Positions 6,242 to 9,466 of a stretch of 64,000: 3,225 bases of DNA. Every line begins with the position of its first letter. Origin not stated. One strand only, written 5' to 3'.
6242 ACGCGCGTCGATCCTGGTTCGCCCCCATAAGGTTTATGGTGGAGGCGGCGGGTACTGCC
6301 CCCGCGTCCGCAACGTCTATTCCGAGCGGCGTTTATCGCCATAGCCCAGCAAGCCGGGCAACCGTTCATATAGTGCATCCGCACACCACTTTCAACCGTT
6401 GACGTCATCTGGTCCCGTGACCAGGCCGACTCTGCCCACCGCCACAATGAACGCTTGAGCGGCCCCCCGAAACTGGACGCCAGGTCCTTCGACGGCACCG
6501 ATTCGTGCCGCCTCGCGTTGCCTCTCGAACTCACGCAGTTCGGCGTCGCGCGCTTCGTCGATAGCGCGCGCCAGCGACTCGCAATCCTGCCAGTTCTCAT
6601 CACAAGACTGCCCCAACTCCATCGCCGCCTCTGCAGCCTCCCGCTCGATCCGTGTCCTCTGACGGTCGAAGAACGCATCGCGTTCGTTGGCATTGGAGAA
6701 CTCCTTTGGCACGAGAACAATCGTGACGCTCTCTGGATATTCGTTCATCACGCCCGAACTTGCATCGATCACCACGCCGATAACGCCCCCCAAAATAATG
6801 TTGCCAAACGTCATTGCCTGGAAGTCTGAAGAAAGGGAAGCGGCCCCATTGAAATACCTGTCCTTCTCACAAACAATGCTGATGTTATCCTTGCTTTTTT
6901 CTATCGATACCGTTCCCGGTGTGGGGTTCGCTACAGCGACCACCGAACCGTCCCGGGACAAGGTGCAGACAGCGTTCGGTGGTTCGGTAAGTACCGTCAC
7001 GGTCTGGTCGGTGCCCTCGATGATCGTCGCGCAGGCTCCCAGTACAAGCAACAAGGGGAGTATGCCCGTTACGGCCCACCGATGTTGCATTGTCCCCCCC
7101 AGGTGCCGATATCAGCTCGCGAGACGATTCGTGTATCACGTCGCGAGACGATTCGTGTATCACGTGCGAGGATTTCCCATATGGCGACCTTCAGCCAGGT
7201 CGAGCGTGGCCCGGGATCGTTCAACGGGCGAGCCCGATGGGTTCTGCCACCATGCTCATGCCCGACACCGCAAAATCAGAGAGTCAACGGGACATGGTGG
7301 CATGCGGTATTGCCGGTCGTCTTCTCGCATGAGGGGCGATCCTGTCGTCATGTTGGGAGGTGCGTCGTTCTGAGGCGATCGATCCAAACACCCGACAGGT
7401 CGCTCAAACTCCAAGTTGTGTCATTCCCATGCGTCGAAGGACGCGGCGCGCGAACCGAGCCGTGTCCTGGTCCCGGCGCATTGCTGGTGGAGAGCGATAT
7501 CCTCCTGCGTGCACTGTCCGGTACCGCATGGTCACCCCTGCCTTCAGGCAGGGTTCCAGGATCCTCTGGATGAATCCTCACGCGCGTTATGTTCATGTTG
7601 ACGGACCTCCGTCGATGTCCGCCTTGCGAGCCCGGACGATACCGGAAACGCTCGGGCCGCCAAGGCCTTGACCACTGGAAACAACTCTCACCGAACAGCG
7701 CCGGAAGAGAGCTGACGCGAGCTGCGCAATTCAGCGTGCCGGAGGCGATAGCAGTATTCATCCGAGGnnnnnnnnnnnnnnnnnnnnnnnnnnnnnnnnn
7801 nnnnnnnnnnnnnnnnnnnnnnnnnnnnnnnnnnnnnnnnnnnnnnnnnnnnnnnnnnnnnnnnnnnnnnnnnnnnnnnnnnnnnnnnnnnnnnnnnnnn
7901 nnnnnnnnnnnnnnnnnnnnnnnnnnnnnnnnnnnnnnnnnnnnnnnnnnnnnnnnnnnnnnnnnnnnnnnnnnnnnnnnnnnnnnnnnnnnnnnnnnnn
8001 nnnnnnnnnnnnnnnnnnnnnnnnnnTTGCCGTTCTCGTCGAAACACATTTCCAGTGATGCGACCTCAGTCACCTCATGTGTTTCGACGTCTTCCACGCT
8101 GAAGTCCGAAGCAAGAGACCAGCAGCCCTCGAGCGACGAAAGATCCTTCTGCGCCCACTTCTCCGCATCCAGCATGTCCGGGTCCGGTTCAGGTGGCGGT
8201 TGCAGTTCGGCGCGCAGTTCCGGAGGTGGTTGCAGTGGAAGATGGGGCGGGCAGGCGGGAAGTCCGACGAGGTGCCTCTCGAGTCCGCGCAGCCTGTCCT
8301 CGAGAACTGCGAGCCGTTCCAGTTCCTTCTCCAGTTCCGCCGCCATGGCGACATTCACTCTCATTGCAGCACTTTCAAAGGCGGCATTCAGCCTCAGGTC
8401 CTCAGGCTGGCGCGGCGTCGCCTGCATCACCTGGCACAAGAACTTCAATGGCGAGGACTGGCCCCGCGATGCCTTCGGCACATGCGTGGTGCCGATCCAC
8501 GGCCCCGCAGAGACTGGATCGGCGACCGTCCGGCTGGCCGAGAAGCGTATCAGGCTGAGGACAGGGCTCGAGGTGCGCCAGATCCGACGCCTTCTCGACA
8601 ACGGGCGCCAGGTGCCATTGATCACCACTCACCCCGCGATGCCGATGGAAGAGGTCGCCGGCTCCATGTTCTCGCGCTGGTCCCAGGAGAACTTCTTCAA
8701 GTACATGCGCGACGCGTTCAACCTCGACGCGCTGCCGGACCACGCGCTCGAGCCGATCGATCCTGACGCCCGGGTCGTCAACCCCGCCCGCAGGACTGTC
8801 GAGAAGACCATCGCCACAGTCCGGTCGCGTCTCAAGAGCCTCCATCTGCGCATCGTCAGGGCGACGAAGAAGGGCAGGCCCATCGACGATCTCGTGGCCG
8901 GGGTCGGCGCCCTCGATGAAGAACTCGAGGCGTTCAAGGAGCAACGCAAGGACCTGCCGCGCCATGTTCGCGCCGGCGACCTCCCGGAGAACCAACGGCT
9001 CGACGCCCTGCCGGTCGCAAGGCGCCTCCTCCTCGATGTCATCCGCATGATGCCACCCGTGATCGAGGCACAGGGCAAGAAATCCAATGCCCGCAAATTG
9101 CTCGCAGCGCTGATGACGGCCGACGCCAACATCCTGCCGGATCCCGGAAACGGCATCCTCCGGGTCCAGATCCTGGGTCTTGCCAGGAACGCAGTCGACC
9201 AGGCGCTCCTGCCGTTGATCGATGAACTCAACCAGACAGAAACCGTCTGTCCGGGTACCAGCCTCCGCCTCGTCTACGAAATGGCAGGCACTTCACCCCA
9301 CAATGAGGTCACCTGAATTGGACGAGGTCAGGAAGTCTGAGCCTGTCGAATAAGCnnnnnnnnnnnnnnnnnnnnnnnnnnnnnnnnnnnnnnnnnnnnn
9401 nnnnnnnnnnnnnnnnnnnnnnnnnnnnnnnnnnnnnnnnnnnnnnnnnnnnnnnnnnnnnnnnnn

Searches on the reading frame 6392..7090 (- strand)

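Call 3: search_protein_families(library=pfam, proteins=[window:6392-7090:-])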
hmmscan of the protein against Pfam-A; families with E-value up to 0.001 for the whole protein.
window:6392-7090:- (232 aa): 1 family
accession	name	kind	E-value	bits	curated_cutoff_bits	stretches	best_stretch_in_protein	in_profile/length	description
PF21631.3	A9CJY8-like_N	-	0.00015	21.6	27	1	40-78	4-41/45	A9CJY8-like, N-terminal domain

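Call 7: search_protein_families(library=ncbifam, proteins=[window:6392-7090:-])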
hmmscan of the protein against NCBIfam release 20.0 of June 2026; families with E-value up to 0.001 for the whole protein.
window:6392-7090:- (232 aa): 0 families

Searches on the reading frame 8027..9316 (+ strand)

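Call 3: search_protein_families(library=pfam, proteins=[window:8027-9316:+])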
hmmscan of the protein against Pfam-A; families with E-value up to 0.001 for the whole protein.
window:8027-9316:+ (429 aa): 1 family
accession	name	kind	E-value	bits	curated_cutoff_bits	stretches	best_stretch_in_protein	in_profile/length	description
PF21804.3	Transposase_29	-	2.9e-37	128.6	27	1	130-419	254-560/562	Transposase protein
